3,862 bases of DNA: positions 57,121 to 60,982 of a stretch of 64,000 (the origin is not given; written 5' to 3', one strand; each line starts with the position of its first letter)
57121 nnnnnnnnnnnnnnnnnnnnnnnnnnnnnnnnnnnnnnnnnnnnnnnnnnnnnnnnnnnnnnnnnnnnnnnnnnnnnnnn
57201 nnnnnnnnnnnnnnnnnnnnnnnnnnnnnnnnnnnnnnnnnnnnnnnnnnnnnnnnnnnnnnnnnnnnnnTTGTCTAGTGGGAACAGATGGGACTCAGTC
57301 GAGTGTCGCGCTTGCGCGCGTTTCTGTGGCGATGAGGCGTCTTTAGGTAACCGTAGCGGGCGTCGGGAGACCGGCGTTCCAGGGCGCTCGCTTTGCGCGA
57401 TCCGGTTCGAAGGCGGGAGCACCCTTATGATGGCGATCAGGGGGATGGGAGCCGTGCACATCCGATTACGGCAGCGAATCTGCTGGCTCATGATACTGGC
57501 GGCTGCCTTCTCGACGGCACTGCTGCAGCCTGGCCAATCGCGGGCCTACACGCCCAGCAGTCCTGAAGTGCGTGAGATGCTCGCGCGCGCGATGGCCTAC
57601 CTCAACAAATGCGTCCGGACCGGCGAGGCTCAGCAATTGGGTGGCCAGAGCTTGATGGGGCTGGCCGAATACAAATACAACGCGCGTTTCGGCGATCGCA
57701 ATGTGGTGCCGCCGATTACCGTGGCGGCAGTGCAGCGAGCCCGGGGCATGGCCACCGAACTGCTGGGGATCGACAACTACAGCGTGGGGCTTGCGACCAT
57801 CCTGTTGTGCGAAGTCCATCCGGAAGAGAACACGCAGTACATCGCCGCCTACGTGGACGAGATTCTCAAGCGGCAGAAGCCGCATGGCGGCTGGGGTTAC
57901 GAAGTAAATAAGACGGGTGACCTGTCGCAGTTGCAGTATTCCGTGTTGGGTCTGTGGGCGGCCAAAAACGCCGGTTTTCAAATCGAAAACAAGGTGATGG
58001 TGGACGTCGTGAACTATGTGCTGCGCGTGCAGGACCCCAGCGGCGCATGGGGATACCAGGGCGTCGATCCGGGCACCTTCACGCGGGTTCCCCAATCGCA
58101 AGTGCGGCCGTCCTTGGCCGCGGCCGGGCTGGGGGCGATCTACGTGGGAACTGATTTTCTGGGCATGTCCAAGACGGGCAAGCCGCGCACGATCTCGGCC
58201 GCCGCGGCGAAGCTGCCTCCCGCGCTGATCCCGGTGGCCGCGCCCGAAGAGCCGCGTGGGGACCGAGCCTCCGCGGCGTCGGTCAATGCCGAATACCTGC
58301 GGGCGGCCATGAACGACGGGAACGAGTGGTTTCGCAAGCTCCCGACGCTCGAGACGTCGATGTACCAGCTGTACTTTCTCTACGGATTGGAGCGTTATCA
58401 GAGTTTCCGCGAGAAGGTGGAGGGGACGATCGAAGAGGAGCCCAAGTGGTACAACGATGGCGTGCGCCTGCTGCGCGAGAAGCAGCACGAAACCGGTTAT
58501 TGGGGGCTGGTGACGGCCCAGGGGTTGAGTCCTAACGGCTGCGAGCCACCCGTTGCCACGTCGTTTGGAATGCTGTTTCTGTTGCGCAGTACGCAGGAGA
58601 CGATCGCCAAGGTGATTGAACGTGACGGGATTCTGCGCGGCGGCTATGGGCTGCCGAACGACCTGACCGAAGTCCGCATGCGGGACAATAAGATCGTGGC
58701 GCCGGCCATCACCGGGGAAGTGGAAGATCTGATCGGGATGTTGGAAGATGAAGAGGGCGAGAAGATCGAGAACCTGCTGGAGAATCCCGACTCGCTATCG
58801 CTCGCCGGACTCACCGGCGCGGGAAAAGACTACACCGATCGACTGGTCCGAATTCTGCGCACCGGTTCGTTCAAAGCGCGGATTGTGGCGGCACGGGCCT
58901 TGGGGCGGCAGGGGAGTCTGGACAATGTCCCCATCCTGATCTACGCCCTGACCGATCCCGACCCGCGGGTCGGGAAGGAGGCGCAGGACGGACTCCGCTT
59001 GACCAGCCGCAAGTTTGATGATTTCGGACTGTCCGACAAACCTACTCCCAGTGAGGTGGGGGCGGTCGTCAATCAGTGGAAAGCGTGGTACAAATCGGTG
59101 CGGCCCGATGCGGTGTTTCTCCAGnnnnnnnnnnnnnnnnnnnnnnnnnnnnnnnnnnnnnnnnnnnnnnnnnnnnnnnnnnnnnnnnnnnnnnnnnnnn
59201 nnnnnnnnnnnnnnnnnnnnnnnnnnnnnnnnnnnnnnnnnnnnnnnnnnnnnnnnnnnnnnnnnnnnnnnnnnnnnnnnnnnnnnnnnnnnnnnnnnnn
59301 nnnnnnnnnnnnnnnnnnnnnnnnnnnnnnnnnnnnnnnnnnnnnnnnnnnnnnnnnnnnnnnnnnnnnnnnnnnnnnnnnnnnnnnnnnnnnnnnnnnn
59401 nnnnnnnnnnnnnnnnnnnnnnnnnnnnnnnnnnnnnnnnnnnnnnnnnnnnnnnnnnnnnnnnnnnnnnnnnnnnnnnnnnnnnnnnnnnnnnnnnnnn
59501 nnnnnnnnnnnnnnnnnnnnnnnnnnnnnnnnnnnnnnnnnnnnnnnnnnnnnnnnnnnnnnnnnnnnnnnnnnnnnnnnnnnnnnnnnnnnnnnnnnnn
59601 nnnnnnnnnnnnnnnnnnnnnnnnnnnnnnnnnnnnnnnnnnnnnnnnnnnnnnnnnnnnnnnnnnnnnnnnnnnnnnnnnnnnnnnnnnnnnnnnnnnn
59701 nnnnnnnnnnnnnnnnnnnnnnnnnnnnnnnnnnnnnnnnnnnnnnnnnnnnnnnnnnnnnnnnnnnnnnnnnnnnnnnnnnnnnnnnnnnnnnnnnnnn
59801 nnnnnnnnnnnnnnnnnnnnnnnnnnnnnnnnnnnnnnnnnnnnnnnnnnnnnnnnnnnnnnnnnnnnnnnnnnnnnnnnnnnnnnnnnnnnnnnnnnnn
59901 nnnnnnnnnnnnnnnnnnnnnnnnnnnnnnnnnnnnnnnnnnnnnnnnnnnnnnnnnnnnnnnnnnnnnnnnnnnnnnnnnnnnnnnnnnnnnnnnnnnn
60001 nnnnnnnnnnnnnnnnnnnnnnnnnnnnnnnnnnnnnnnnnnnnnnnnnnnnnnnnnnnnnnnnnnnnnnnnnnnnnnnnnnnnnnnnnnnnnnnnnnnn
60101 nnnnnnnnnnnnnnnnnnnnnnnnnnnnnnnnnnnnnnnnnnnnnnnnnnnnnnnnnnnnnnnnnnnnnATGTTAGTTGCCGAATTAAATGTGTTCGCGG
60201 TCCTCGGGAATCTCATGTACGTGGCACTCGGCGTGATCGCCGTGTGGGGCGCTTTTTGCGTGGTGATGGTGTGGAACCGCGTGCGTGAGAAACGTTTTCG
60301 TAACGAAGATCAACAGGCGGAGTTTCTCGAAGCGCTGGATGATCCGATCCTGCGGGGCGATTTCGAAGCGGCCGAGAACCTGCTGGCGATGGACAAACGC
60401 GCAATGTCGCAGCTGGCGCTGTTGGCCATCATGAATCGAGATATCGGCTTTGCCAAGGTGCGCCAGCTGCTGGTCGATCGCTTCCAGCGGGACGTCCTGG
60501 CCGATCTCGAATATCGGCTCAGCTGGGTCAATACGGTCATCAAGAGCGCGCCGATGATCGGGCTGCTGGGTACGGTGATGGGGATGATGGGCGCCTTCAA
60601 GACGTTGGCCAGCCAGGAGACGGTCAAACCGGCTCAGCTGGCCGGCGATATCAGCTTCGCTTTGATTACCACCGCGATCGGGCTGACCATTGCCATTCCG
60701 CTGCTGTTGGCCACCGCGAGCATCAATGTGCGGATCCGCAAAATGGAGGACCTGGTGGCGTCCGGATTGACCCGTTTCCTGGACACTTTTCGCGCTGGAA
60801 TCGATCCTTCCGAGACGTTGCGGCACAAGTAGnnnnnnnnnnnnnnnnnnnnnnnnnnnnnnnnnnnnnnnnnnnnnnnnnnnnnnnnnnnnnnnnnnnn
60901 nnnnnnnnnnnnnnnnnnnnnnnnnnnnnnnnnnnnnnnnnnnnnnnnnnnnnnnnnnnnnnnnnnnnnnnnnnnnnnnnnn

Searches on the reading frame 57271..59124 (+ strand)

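Call 82: search_protein_families(library=pfam, proteins=[window:57271-59124:+], max_evalue=0.001)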
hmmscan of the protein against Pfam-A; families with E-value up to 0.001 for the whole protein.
window:57271-59124:+ (618 aa): 2 families
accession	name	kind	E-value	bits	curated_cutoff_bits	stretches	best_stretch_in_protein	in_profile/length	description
PF13646.12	HEAT_2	-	2.2e-07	31.5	27.7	1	523-572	2-52/88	HEAT repeats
PF13249.12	SQHop_cyclase_N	-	1.1e-05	25.2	26.2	1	175-251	31-104/291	Squalene-hopene cyclase N-terminal domain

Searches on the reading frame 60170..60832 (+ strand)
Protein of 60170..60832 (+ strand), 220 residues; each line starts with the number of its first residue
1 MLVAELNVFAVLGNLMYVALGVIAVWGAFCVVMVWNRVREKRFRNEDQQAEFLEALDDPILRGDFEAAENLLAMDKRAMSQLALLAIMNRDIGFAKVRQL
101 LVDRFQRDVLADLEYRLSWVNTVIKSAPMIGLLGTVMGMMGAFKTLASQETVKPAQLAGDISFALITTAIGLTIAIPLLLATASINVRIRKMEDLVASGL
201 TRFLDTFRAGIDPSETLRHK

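Call 18: find_encoding_contigs(protein=window:60170-60832:+, flank=10000, max_places=10)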
Protein window:60170-60832:+ (220 aa): no gene with exactly this product is on record in the collection.
